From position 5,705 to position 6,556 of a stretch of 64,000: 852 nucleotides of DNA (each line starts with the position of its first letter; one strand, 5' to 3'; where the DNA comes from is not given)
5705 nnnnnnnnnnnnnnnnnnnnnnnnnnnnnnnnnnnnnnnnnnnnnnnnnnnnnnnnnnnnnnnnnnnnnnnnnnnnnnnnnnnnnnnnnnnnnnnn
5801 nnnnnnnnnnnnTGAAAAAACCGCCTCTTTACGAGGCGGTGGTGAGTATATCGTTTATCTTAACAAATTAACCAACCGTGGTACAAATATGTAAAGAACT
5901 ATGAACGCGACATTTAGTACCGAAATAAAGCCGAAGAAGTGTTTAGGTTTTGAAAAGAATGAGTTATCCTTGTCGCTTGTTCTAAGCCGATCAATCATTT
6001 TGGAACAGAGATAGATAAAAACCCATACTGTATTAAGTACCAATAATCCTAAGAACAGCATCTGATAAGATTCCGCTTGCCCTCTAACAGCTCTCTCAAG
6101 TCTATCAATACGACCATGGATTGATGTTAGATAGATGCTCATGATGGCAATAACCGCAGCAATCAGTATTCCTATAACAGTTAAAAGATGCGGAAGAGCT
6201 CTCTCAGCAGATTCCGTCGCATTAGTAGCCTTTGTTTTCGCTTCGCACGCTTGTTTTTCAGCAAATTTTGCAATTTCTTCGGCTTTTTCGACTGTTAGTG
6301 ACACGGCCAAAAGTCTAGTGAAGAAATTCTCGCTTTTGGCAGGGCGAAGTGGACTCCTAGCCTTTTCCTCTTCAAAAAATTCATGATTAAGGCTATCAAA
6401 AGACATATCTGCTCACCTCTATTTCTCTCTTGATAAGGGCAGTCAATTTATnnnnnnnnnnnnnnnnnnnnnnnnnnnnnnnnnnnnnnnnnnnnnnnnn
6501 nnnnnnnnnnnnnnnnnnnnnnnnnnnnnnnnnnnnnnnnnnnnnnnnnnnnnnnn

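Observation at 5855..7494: AT-rich two-gene island between gpsA and murD: Panacea(DUF4065)-like protein plus 3-TM protein, a candidate undescribed toxin-antitoxin / abortive-infection module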

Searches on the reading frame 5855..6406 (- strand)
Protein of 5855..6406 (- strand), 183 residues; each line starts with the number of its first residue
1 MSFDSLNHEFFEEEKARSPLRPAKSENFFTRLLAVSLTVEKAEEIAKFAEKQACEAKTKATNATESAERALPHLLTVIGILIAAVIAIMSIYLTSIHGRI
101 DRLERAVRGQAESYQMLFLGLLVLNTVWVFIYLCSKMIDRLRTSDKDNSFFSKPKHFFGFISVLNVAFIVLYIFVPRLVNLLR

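Call 3: search_protein_families(library=pfam, proteins=[window:5855-6406:-], max_evalue=1)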
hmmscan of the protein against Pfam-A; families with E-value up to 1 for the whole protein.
window:5855-6406:- (183 aa): 7 families
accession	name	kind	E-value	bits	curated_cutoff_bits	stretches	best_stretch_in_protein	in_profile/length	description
PF05083.18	LST1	-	0.002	18.7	22.3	1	79-114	3-40/78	LST-1 protein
PF11839.13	Alanine_zipper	-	0.0043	17.7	23.1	1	36-70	14-48/69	Alanine-zipper, major outer membrane lipoprotein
PF06781.17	CrgA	-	0.025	15.1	24.8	0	107-139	28-61/89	Cell division protein CrgA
PF16894.10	DUF5084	-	0.066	14.1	27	0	119-167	30-77/130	Domain of unknown function (DUF5084)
PF01529.25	DHHC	-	0.13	12.7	28.7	0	116-177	52-116/133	DHHC palmitoyltransferase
PF20990.2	DUF2207_C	-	0.52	10.4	33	0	56-140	122-191/247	Predicted membrane protein (DUF2207) C-terminal domain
PF09889.16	DUF2116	-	0.57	10.6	26.8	0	102-131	27-56/59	Probable treble clef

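Call 4: search_protein_families(library=padloc, proteins=[window:5855-6406:-], max_evalue=1)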
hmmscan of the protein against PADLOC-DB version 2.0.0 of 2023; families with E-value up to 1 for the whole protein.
window:5855-6406:- (183 aa): 1 family
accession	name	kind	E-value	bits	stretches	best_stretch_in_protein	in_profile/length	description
PDLC02365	PycTM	-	0.04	12.2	1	84-151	25-94/165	-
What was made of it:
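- On Catalogued anti-phage defence systems (PADLOC-DB 2.0): Gene 2 gives only PycTM at E 0.04 (call 4).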

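Call 5: search_protein_families(library=phrogs, proteins=[window:5855-6406:-], max_evalue=1)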
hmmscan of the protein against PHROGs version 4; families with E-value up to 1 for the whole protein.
window:5855-6406:- (183 aa): 8 families
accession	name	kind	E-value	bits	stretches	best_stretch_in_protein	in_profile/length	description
phrog_38724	-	unknown function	3.6e-07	31.1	1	38-171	151-282/307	-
phrog_12936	-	tail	0.062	14.2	1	12-63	24-75/134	minor tail protein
phrog_36918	-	unknown function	0.22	12.5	1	76-106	4-36/167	-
phrog_11315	-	unknown function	0.35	10.8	1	38-97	156-215/384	-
phrog_3878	-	unknown function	0.49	11.5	1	116-177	19-77/129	-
phrog_18981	-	unknown function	0.5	11.7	1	114-137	10-33/60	-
phrog_4242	-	tail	0.54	10.4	1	37-70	268-301/628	tail fiber protein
phrog_27329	-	unknown function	0.84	10.8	1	115-140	10-33/56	-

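Call 7: search_protein_families(library=ncbifam, proteins=[window:5855-6406:-], max_evalue=1)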
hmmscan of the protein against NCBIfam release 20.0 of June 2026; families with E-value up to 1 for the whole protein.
window:5855-6406:- (183 aa): 4 families
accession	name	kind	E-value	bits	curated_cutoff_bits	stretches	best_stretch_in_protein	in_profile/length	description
NF040598.1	Ala_zip_lipo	subfamily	0.017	15.7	43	1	34-70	33-69/90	Lpp/OprI family alanine-zipper lipoprotein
NF033480.1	bifunc_MprF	equivalog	0.03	12.6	600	1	73-175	405-505/841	bifunctional lysylphosphatidylglycerol flippase/synthetase MprF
NF001952.0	PRK00733.1-4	equivalog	0.033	12.2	912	1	44-99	327-383/782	sodium-translocating pyrophosphatase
NF040945.1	CCC_membrane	equivalog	0.13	12.6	65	1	72-115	57-99/99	CCC motif membrane protein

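Call 8: find_homologous_proteins(query=window:5855-6406:-, max_evalue=0.01)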
Query window:5855-6406:- (183 aa): 2 proteins with E <= 0.01 among 194 candidates.
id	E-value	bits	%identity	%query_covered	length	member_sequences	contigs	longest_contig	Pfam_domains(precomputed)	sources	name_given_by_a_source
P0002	8.3e-112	388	100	100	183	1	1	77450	-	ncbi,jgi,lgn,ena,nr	ncbi:MAG: hypothetical protein FWC96_02755 [Oscillospiraceae bacterium]|nr:hypothetical protein [Osc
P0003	1.6e-20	92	45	74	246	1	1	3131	-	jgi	jgi:hypothetical protein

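Call 9: search_dna_similar(query=window:5855-6406:-, collection=phages, mode=protein, max_evalue=1)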
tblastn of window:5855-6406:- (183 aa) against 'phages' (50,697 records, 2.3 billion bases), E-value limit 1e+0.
No match.

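Call 11: find_encoding_contigs(protein=P0003, flank=5000)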
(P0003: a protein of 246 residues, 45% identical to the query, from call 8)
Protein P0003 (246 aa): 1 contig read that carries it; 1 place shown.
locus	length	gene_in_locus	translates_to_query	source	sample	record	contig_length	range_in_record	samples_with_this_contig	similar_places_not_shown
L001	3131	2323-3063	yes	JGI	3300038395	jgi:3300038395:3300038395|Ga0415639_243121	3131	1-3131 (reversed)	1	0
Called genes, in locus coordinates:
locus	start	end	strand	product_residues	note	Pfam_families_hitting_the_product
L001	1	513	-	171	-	?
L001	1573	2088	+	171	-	-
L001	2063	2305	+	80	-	-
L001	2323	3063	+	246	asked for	-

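Call 26: search_protein_representatives(alignment_id=A1)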
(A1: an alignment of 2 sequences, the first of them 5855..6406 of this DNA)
Query: 2 sequences, 250 profile positions. Proteins with E-value up to 0.001 (for the whole library): 44; up to 1e-10: 6; up to 1e-30: 5. The best 44 are listed.
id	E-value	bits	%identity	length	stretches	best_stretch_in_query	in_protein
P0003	6.8e-149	510.5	-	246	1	1-246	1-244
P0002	4.4e-85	301.5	-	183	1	13-250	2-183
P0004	4.6e-42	160.6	-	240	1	39-246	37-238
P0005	2.0e-38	148.7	-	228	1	11-241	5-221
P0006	2.9e-38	148.2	-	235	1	49-239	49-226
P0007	6.7e-29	117.5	-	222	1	23-244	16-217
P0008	2.0e-09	53.7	-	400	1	42-240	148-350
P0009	2.9e-08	49.9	-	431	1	61-247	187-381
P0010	4.1e-08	49.4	-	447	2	17-213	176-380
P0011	5.2e-08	49.1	-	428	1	66-238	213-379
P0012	1.0e-07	48.1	-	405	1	60-239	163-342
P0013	2.3e-07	46.9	-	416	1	54-239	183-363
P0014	2.7e-07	46.7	-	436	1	56-237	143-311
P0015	3.4e-07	46.4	-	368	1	19-236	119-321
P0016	4.0e-07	46.1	-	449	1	48-239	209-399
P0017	4.5e-07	46.0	-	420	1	36-247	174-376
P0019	1.1e-06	44.7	-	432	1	53-229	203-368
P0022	2.8e-06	43.4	-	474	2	56-184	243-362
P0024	1.5e-05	41.0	-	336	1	59-239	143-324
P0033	1.1e-04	38.2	-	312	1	59-186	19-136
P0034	1.5e-04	37.7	-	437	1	59-183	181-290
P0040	5.6e-04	35.8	-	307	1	60-233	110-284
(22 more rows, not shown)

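Call 28: find_encoding_contigs(protein=P0004, flank=6000)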
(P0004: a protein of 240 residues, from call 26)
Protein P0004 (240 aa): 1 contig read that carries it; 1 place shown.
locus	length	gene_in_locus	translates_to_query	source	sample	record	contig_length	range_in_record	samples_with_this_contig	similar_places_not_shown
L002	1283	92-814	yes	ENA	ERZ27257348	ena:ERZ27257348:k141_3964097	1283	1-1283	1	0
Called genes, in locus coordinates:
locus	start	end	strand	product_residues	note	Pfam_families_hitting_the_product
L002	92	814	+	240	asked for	-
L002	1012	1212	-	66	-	-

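Call 29: search_protein_families(library=pfam, proteins=[P0008, P0009, P0010, P0011, P0012, P0015, P0024, P0033, P0040, P0022], max_evalue=0.01)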
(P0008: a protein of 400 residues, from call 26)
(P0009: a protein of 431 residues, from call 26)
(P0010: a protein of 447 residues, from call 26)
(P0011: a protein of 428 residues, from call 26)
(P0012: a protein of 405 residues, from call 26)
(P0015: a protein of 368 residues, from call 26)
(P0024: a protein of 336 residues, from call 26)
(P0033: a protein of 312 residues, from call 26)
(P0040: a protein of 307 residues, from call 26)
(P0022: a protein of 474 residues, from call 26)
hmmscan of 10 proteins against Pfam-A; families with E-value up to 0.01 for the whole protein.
P0008 (400 aa): 2 families
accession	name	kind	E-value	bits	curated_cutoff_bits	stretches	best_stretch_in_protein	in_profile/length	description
PF19779.4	DUF6264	-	0.0066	17.1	31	1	166-285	29-141/183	Family of unknown function (DUF6264)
PF11932.13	DUF3450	-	0.0081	15.9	32.6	0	144-225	25-106/241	Protein of unknown function (DUF3450)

P0009 (431 aa): 5 families
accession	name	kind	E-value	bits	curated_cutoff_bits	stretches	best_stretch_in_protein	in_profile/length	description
PF04108.17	ATG17_like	-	0.00011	22.3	43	1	96-244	102-251/355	Autophagy protein ATG17-like domain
PF09973.14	DUF2208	-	0.0018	18.4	24.3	1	203-309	54-157/231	Predicted membrane protein (DUF2208)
PF06103.16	DUF948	-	0.0025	18.4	37.2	1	176-230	23-77/89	Bacterial protein of unknown function (DUF948)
PF05960.17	DUF885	-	0.0055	16.8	32.4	1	103-230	196-327/532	Bacterial protein of unknown function (DUF885)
PF21329.2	CYP38_PsbQ-like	-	0.008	17.1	27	1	176-246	16-84/117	Peptidyl-prolyl cis-trans isomerase CYP38-like, PsbQ-like domain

P0010 (447 aa): 6 families
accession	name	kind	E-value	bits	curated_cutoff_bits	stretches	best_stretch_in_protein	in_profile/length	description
PF01442.23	Apolipoprotein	-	0.0005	20.3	90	1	155-264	71-178/190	Apolipoprotein A1/A4/E domain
PF20990.2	DUF2207_C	-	0.00062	20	33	1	157-423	44-164/247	Predicted membrane protein (DUF2207) C-terminal domain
PF16079.10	Phage_holin_5_2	-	0.0034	18.1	29.2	1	252-315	11-67/76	Phage holin family Hol44, in holin superfamily V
PF25764.1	KIF21A_4th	-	0.0048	17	33.1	1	149-222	60-129/183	KIF21A-like domain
PF10779.14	XhlA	-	0.0055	17.3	34.7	0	229-283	11-64/67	Haemolysin XhlA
PF00815.25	Histidinol_dh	-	0.0091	15.5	27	0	177-259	5-87/411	Histidinol dehydrogenase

P0011 (428 aa): 1 family
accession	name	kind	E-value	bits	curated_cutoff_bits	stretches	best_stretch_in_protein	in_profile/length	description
PF15253.11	STIL_N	-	0.0081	15.6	27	0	81-212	245-369/404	SCL-interrupting locus protein N-terminus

P0012 (405 aa): 5 families
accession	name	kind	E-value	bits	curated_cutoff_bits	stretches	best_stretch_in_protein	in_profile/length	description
PF15469.12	Sec5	-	0.00061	18.5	22.7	1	45-183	478-606/837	Exocyst complex component Sec5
PF20990.2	DUF2207_C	-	0.00097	19.3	33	0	127-276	61-188/247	Predicted membrane protein (DUF2207) C-terminal domain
PF06664.17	WLS-like_TM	-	0.0029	17.4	28.3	0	205-288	148-215/247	Wntless-like, transmembrane domain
PF11839.13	Alanine_zipper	-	0.0043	17.7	23.1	0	155-204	10-59/69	Alanine-zipper, major outer membrane lipoprotein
PF13145.12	Rotamase_2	-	0.005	18.1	27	1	135-210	2-77/121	PPIC-type PPIASE domain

P0015 (368 aa): 1 family
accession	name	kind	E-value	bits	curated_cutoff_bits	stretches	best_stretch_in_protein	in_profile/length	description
PF19233.4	DUF5886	-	0.0063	17.3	36.5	1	117-194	38-116/135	Family of unknown function (DUF5886)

P0024 (336 aa): 3 families
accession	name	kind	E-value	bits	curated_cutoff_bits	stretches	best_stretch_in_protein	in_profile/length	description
PF09991.14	DUF2232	-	0.0023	17.6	27.8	1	145-210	118-183/290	Predicted membrane protein (DUF2232)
PF02346.21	Vac_Fusion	-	0.0037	17.3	24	0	99-133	13-46/56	Chordopoxvirus multifunctional envelope protein A27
PF11712.13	Vma12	-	0.0039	17.6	25.5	0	148-211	31-95/137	Endoplasmic reticulum-based factor for assembly of V-ATPase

P0033 (312 aa): 5 families
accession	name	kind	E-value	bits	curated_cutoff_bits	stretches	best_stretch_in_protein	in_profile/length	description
PF06785.16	UPF0242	-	5.2e-05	23.8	33.5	1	214-307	35-121/194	Uncharacterised protein family (UPF0242) N-terminus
PF11932.13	DUF3450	-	0.00049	19.9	32.6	1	225-307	3-82/241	Protein of unknown function (DUF3450)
PF00509.23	Hemagglutinin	-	0.0056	15.6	31.8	1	244-305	363-425/550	Haemagglutinin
PF18920.5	DUF5671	-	0.007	16.7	28.4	1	184-257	13-77/132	Domain of unknown function (DUF5671)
PF03137.26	OATP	-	0.0088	14.8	25.8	0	203-284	209-288/545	Organic Anion Transporter Polypeptide (OATP) family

P0040 (307 aa): 2 families
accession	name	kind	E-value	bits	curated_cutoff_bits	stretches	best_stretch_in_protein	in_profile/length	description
PF10110.14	GPDPase_memb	-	0.00064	19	29.6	1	137-258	189-298/321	Membrane domain of glycerophosphoryl diester phosphodiesterase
PF04740.18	LXG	-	0.0049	17.2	26.5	1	65-191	71-194/202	LXG domain of WXG superfamily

P0022 (474 aa): 2 families
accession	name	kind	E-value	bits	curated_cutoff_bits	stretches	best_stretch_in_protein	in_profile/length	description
PF00860.26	Xan_ur_permease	-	0.00017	20.9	27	1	280-369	169-256/389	Permease family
PF11700.14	ATG22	-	0.0019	17.4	24.1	1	264-367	161-261/482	Vacuole effluxer Atg22 like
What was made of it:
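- Weak sub-threshold similarities to holin and XhlA profiles appear in one long relative (call 29), and to PycTM for gene 2 (E 0.04, call 4).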

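Call 30: find_encoding_contigs(protein=P0005, flank=8000)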
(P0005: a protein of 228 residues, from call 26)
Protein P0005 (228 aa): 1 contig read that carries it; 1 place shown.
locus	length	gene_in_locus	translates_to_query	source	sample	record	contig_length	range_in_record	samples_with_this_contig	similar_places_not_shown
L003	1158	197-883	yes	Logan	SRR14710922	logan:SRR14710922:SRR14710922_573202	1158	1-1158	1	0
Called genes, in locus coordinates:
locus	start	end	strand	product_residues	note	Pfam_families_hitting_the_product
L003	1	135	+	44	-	?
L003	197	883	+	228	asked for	-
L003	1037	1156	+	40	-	?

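Call 31: find_encoding_contigs(protein=P0006, flank=8000)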
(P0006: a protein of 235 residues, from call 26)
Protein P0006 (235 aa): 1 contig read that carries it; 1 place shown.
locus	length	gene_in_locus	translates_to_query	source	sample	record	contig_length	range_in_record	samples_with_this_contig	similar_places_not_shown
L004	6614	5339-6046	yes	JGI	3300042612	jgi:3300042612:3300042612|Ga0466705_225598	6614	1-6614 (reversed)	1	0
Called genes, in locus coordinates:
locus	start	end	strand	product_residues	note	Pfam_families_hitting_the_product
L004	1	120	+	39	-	?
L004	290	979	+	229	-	-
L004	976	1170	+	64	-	-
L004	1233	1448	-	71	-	-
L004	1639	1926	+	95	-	-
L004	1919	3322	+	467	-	-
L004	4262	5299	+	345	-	-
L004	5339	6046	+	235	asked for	-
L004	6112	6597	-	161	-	-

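Call 32: find_encoding_contigs(protein=P0007, flank=8000)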
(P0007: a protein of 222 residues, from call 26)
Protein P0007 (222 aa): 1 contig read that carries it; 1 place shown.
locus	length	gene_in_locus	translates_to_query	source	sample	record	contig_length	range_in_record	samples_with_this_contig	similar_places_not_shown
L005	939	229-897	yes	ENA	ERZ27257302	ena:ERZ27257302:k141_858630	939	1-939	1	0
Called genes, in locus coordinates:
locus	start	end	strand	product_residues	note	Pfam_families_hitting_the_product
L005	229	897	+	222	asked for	-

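Call 39: find_encoding_contigs(protein=P0008, flank=6000, max_places=4)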
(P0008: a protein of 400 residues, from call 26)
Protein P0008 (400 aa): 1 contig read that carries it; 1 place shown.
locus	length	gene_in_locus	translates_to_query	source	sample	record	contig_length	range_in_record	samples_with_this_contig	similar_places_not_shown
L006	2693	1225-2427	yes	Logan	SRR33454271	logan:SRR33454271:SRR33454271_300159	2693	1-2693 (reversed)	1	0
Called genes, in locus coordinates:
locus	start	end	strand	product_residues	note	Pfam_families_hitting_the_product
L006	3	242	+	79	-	?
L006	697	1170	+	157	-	PF13274:SocA_Panacea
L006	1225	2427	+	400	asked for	-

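Call 40: find_encoding_contigs(protein=P0040, flank=6000, max_places=4)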
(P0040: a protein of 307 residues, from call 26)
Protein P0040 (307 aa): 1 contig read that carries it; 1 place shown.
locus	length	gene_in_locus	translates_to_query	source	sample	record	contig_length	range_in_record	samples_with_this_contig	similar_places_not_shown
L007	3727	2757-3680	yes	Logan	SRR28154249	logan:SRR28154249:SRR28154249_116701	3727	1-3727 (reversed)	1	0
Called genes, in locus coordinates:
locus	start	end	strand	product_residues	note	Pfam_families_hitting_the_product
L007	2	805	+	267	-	?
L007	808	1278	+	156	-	-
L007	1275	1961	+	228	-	-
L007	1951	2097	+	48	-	-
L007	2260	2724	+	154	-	PF13274:SocA_Panacea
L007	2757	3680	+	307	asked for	-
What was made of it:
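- L006 and L007 (calls 39, 40)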

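Call 42: find_homologous_proteins(query=A3, max_evalue=0.001)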
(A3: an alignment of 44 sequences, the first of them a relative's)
Query A3 (44 sequences) (183 aa, profile of the alignment): 7 proteins with E <= 0.001 among 8000 candidates.
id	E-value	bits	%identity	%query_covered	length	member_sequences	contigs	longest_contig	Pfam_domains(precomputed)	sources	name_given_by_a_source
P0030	1.3e-72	263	31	30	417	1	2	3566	-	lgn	-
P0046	1.3e-60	224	23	79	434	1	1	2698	-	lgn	-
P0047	6.0e-55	205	20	54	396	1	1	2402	-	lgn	-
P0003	1.2e-45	174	45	74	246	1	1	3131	-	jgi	jgi:hypothetical protein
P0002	1.5e-37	148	100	100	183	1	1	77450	-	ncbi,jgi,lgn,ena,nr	ncbi:MAG: hypothetical protein FWC96_02755 [Oscillospiraceae bacterium]|nr:hypothetical protein [Osc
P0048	1.5e-7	49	26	46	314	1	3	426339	-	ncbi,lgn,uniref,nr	ncbi:hypothetical protein GCM10023206_06580 [Acinetobacter puyangensis]|uniref:Uncharacterized prote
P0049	1.0e-5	43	29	75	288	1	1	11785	-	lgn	-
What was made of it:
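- Tried and rejected: The third search, with the 44-row alignment, was swamped by 8000 candidates and added little (call 42).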

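Call 43: find_related_loci(query=A3, collection=viral_contigs, flank=6000)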
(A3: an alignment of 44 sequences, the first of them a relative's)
Query A3 (183 aa) in viral_contigs; peptide patterns used: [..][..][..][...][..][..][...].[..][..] (x = any residue, [..] = any of these).
211 stretches matched a pattern, but none encodes a relative of the query by tblastn (E <= 1e-3).

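Call 44: find_encoding_contigs(protein=P0048, flank=8000, max_places=3)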
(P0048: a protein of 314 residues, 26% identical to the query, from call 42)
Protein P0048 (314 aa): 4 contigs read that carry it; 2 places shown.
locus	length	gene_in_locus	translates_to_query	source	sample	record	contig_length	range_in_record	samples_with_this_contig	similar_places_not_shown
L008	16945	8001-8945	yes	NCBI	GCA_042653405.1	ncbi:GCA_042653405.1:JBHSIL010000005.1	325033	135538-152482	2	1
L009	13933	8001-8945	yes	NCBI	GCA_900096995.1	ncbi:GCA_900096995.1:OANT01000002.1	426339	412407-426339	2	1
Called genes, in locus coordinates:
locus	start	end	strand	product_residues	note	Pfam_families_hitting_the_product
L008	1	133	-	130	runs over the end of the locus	-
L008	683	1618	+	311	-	PF15919:HicB_lk_antitox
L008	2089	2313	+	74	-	PF10549:ORF11CD3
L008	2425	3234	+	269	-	-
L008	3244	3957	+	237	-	-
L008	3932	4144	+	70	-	-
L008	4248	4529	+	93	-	PF16082:Phage_holin_2_4 (weak)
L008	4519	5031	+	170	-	PF00959:Phage_lysozyme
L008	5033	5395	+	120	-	-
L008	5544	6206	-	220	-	-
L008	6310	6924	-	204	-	PF02586:SRAP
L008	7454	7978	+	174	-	PF13274:SocA_Panacea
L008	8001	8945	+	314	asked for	-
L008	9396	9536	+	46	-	-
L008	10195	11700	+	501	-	-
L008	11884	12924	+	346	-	PF13551:HTH_29, PF00665:rve (weak), PF13683:rve_3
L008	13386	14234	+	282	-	PF11726:YagK_YfjJ_C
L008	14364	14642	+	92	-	-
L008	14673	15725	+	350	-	PF06067:DUF932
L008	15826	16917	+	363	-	PF09588:YqaJ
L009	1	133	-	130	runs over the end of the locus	-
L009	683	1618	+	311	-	PF15919:HicB_lk_antitox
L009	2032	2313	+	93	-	PF10549:ORF11CD3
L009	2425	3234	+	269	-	-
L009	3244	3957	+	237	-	-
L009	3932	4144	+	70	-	-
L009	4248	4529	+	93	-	PF16082:Phage_holin_2_4 (weak)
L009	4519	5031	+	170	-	PF00959:Phage_lysozyme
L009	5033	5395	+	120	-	-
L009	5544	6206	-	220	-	-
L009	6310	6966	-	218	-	PF02586:SRAP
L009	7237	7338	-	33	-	-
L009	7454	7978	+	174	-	PF13274:SocA_Panacea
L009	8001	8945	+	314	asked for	-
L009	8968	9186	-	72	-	-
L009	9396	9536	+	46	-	-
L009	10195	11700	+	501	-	-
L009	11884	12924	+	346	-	PF13551:HTH_29, PF00665:rve (weak), PF13683:rve_3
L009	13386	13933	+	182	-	?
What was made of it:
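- L008/L009 (call 44) Relatives occur in prophages, one beside a lysis cassette (call 44).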

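Call 45: search_protein_families(library=pfam, proteins=[L004:4256-5299:+, L001:1573-2085:+, L006:697-1170:+, L007:2260-2724:+, L008:7454-7978:+, L004:1919-3322:+, L004:290-979:+, L004:1399-1926:+, L004:6112-6597:-], max_evalue=0.1)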
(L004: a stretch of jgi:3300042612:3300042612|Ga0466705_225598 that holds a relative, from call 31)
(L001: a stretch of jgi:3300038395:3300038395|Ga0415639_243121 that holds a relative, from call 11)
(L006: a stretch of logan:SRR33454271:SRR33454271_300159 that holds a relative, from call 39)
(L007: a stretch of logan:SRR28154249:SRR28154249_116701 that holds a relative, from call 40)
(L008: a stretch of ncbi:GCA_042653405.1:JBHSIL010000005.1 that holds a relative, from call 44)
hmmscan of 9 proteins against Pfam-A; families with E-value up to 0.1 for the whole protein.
L004:4256-5299:+ (347 aa): 0 families

L001:1573-2085:+ (171 aa): 1 family
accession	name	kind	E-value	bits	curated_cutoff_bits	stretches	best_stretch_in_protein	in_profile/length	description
PF13274.11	SocA_Panacea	-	4e-08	34.6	25.7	1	13-106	1-112/113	Antitoxin SocA-like, Panacea domain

L006:697-1170:+ (157 aa): 1 family
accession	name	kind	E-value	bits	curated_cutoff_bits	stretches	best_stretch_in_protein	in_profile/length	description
PF13274.11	SocA_Panacea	-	6.5e-10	40.4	25.7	1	34-127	1-112/113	Antitoxin SocA-like, Panacea domain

L007:2260-2724:+ (154 aa): 2 families
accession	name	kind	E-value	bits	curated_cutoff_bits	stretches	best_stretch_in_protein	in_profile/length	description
PF13274.11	SocA_Panacea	-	9.3e-13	49.5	25.7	1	28-124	1-112/113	Antitoxin SocA-like, Panacea domain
PF21240.2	Nup98_GLEBS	-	0.02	15.4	27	1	96-113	18-34/39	Nup98, Gle2-binding sequence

L008:7454-7978:+ (174 aa): 1 family
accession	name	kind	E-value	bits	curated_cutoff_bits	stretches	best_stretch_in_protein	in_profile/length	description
PF13274.11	SocA_Panacea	-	1.6e-17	64.9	25.7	1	35-147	1-113/113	Antitoxin SocA-like, Panacea domain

L004:1919-3322:+ (467 aa): 4 families
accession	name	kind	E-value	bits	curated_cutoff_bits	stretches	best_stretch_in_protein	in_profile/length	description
PF03205.20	MobB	-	0.0035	17.7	26.6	1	36-93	1-58/133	Molybdopterin guanine dinucleotide synthesis protein B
PF03308.22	MeaB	-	0.016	14.7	23.1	1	29-68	28-67/273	Methylmalonyl Co-A mutase-associated GTPase MeaB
PF13521.12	AAA_28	-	0.022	15.4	27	1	38-128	3-94/164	AAA domain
PF08433.16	KTI12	-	0.051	13.5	22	0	39-74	6-41/271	Chromatin associated protein KTI12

L004:290-979:+ (229 aa): 1 family
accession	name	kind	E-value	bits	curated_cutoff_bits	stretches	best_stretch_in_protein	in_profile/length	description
PF03682.18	UPF0158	-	3.1e-05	24.5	21.1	1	3-162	3-146/157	Uncharacterised protein family (UPF0158)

L004:1399-1926:+ (175 aa): 0 families

L004:6112-6597:- (161 aa): 2 families
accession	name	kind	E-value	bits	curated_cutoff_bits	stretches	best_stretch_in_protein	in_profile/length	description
PF00575.29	S1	-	0.00015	22.5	22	0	92-139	2-49/74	S1 RNA binding domain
PF23459.1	S1_RRP5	-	0.071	14.1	27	0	50-75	45-70/72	RRP5 S1 domain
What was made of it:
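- On Panacea / PanA antitoxins (Pfam PF13274 SocA_Panacea): The L001 orthologue scores 34.6 bits and passes; the L004 orthologue gives no hit (call 45).
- The L001 orthologue passes the Pfam cut-off (call 45).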

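Call 62: list_cluster_members(proteins=[P0048, L009:7454-7978:+])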
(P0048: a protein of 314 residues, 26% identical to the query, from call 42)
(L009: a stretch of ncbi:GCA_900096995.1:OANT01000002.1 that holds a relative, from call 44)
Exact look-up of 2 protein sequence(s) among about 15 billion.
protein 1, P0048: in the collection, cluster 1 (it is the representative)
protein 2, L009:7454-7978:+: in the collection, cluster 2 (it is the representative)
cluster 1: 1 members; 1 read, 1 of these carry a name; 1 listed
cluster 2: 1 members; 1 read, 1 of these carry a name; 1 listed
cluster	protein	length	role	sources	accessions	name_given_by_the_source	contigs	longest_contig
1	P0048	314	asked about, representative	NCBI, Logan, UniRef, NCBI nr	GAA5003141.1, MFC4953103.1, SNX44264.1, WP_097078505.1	hypothetical protein GCM10023206_06580 [Acinetobacter puyangensis] | Uncharacterized protein n=1 Tax=Acinetobacter puyangensis TaxID=1096779 ... | hypothetical protein [Acinetobacter puyangensis]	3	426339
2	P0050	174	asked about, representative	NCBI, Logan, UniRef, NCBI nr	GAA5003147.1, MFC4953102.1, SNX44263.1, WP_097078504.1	Panacea domain-containing protein [Acinetobacter puyangensis] | Uncharacterized phage-associated protein n=1 Tax=Acinetobacter puyangensis TaxID=1096779 ... | type II toxin-antitoxin system antitoxin SocA domain-containing protein [Acinetobacter ...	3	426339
